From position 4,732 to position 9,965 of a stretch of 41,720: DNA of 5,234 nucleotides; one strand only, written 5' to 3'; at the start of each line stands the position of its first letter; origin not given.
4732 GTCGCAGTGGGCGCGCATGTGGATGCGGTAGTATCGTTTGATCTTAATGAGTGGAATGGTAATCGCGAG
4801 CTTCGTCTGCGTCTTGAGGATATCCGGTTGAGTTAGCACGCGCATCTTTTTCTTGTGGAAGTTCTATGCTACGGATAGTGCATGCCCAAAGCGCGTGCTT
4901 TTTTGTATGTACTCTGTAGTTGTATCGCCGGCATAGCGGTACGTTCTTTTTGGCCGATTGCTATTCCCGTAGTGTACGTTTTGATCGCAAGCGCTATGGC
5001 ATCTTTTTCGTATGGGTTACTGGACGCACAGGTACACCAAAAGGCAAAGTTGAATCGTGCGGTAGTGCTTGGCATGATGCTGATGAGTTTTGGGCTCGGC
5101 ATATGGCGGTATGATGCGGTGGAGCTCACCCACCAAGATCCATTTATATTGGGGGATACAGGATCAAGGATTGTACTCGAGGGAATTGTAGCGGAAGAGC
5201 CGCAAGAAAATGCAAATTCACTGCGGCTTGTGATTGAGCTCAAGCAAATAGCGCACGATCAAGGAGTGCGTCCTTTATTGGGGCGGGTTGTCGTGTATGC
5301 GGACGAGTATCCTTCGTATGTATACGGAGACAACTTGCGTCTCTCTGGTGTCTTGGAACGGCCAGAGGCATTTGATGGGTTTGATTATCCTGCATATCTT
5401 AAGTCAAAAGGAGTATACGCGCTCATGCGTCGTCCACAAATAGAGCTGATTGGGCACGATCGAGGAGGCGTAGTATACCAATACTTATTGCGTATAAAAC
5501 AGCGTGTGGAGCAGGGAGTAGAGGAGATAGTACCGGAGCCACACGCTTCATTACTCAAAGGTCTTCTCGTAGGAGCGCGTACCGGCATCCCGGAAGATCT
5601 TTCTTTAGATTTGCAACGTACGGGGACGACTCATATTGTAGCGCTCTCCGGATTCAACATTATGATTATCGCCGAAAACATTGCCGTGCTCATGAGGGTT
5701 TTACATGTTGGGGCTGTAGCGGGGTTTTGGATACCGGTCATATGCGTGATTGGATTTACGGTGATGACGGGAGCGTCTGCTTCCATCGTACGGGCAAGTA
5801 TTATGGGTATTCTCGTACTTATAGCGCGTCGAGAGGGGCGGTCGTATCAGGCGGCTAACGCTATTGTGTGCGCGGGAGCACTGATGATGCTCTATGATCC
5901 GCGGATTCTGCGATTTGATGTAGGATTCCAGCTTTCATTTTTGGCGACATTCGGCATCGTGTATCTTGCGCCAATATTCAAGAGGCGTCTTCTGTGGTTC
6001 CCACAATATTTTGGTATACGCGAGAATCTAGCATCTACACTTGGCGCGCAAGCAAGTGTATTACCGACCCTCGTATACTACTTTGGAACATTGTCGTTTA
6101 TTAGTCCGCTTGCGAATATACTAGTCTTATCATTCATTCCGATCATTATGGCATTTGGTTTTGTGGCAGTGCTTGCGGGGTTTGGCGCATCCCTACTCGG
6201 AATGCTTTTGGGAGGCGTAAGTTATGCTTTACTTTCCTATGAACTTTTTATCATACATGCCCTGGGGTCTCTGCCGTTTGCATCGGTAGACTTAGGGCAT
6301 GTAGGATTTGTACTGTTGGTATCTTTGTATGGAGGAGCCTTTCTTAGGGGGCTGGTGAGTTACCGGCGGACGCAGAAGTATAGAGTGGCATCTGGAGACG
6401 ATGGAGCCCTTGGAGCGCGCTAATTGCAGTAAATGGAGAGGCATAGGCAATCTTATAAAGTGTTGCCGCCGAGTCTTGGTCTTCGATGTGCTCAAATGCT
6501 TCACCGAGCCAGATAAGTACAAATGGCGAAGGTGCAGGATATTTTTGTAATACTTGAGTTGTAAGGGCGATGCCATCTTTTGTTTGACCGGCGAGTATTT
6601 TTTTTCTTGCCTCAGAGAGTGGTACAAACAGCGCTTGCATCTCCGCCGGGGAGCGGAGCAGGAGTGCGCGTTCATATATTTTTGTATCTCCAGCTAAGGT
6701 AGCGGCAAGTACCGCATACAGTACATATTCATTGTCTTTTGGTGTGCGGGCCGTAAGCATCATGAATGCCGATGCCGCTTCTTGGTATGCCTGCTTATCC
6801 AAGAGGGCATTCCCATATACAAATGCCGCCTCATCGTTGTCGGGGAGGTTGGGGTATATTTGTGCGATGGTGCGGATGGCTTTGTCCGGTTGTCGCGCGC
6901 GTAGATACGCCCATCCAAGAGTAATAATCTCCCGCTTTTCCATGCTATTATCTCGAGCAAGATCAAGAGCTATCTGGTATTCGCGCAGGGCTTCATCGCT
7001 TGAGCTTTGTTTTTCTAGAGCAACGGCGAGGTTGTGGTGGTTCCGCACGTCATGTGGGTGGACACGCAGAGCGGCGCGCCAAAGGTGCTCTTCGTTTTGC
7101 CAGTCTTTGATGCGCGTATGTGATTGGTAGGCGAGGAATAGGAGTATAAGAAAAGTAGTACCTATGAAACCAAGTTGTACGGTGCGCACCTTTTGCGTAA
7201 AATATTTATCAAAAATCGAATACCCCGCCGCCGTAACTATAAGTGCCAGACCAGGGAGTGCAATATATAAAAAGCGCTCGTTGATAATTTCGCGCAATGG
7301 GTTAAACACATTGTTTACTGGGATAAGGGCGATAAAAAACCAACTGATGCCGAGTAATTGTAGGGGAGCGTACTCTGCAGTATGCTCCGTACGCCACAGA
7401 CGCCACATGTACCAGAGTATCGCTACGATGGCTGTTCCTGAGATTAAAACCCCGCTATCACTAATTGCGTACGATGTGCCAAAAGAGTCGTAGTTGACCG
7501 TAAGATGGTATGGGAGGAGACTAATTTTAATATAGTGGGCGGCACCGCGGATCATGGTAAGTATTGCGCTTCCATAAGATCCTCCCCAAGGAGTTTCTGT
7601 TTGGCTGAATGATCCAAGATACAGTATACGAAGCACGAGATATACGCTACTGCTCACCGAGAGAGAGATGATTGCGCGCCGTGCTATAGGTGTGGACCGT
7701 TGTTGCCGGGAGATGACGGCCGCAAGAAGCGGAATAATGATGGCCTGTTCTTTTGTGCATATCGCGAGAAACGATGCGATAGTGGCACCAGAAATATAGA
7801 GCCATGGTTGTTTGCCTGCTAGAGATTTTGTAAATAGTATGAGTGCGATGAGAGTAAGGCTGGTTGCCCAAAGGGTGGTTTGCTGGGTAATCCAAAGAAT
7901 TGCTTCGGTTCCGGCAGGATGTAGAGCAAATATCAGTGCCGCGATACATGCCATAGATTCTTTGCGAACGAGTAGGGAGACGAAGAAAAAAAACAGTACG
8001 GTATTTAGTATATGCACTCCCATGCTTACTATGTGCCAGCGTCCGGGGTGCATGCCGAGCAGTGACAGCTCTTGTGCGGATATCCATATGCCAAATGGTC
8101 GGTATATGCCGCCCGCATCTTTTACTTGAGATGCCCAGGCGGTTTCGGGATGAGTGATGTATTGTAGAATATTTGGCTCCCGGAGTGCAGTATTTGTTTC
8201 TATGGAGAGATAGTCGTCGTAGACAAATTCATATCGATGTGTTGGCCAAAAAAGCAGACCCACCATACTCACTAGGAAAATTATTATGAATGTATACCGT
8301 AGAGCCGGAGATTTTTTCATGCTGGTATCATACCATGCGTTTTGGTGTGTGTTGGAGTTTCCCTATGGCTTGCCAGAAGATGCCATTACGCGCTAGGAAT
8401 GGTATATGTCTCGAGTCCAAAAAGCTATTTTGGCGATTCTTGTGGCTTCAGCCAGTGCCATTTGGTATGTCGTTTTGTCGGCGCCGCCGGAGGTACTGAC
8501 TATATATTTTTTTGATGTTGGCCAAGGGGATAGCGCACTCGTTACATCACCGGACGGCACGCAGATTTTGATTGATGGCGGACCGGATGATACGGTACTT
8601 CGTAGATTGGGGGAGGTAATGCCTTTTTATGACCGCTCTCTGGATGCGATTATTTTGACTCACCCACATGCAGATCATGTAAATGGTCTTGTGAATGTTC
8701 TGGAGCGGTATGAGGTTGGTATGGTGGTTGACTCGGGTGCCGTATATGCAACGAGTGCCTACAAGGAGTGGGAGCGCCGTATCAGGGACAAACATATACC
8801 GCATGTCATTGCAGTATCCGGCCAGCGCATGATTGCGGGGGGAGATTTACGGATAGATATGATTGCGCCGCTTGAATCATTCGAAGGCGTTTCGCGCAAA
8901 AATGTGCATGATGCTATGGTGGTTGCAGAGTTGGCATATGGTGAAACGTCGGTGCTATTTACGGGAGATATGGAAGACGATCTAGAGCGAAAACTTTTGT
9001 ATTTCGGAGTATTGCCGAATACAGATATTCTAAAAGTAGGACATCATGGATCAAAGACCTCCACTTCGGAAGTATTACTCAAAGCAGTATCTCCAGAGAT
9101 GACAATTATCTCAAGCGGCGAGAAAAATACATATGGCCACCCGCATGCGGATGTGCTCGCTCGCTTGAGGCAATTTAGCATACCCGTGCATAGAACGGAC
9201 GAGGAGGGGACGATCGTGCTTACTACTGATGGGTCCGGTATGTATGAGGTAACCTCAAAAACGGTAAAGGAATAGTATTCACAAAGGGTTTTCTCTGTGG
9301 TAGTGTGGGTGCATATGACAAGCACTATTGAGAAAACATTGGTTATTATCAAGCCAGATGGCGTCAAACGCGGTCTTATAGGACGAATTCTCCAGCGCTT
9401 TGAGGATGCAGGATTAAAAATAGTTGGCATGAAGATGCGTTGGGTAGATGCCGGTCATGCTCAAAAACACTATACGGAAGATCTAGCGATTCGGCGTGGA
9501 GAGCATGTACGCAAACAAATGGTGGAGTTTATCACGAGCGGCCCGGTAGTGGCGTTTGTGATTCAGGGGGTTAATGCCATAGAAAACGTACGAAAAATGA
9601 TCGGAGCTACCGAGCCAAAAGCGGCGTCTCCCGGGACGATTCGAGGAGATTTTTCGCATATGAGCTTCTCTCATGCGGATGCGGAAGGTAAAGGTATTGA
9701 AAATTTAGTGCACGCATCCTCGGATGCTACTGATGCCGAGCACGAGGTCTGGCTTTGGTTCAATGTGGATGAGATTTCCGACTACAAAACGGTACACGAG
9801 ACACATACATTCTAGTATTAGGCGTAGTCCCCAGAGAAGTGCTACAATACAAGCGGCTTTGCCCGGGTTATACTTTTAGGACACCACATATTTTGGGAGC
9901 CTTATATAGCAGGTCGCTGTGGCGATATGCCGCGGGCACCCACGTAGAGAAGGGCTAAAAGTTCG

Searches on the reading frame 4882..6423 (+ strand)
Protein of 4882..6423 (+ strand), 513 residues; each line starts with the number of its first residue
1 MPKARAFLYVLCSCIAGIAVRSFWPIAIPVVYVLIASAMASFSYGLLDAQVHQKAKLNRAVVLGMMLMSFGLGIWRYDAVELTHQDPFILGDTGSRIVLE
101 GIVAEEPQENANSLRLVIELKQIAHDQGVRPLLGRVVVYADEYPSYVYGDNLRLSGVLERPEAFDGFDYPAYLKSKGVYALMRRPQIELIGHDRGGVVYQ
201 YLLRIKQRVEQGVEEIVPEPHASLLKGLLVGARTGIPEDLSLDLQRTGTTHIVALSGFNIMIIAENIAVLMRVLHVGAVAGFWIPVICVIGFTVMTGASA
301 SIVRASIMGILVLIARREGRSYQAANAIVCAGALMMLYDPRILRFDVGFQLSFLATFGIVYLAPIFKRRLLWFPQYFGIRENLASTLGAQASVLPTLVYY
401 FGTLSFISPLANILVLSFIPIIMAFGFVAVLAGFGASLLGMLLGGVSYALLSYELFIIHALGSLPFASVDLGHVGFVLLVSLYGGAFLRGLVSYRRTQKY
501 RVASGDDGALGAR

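Call 23: search_protein_families(library=pfam, proteins=[window:4882-6423:+], max_evalue=0.001)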
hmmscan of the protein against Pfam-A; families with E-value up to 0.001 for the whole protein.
window:4882-6423:+ (513 aa): 2 families
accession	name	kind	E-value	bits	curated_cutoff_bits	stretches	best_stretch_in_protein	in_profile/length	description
PF03772.21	Competence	-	8.8e-46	156.9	23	1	228-492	1-266/270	Competence protein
PF13567.11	DUF4131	-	7.7e-24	84.7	31.6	1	28-189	5-164/165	Domain of unknown function (DUF4131)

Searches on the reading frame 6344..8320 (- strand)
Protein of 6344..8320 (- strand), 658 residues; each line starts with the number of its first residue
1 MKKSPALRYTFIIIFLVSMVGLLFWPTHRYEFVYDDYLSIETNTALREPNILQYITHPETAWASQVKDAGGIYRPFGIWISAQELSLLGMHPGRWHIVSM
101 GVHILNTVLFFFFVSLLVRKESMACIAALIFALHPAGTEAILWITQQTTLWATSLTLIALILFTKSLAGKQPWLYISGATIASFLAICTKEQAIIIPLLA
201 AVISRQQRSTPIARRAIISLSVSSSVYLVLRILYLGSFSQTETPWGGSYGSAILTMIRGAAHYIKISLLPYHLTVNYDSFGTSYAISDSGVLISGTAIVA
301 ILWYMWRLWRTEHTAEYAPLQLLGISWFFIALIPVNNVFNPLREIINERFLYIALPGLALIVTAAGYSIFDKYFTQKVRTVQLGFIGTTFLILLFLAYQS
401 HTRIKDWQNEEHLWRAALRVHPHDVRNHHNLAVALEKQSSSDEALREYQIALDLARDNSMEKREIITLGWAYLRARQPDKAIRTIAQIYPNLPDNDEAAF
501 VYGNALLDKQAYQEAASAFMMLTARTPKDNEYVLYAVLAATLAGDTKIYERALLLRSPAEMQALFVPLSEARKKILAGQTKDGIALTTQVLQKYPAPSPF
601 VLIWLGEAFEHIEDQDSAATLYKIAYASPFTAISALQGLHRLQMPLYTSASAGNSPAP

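Call 23: search_protein_families(library=pfam, proteins=[window:6344-8320:-], max_evalue=0.001)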
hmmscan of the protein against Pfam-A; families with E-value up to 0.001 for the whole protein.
window:6344-8320:- (658 aa): 8 families
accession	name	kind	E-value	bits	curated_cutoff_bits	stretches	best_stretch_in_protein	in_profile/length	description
PF13432.12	TPR_16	-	4.4e-13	49.8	32.7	1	467-529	2-64/65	Tetratricopeptide repeat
PF07719.23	TPR_2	-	2.2e-08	34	27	0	427-458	3-34/34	Tetratricopeptide repeat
PF13428.12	TPR_14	-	1.8e-06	28.5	23.5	0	465-504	4-43/44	Tetratricopeptide repeat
PF14559.12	TPR_19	-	2.8e-06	28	25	1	473-532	2-61/68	Tetratricopeptide repeat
PF13431.12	TPR_17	-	2.8e-05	24.5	24.4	0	414-445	2-33/34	Tetratricopeptide repeat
PF00515.34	TPR_1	-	0.00039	20.6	27.8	0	428-458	4-34/34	Tetratricopeptide repeat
PF13176.12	TPR_7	-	0.00046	20.5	27.9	0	428-458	2-32/36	Tetratricopeptide repeat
PF13424.12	TPR_12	-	0.00076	20.1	30.1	0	428-488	6-71/77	Tetratricopeptide repeat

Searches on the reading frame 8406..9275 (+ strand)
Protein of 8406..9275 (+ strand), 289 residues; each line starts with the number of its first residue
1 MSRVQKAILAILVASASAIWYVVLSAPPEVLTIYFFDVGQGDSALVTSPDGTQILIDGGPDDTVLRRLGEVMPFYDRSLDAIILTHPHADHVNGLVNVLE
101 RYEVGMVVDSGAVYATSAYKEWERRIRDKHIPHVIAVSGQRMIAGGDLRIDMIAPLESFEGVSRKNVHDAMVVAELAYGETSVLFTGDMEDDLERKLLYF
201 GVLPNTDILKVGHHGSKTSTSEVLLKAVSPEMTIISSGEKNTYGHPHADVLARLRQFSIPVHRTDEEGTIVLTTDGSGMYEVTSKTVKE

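Call 23: search_protein_families(library=pfam, proteins=[window:8406-9275:+], max_evalue=0.001)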
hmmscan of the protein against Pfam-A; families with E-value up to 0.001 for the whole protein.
window:8406-9275:+ (289 aa): 4 families
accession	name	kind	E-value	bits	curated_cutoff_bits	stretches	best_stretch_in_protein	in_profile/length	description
PF00753.33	Lactamase_B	-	6.2e-14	52.8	22.7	1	37-235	2-192/196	Metallo-beta-lactamase superfamily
PF12706.13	Lactamase_B_2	-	1.5e-10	41.4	27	1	52-190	1-144/200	Beta-lactamase superfamily domain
PF25281.1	MBL_MAP1B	-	1.8e-08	34.2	37.6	1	32-134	22-117/279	MAP1B MBL-like domain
PF16661.11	Lactamase_B_6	-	0.00043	20.1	27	1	50-118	5-74/193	Metallo-beta-lactamase superfamily domain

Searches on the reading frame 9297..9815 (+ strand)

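Call 23: search_protein_families(library=pfam, proteins=[window:9297-9815:+], max_evalue=0.001)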
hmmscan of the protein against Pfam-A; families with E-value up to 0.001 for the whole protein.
window:9297-9815:+ (172 aa): 1 family
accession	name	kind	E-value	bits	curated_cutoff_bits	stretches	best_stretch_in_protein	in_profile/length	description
PF00334.24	NDK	-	2.6e-43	147.6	27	1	12-160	1-135/135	Nucleoside diphosphate kinase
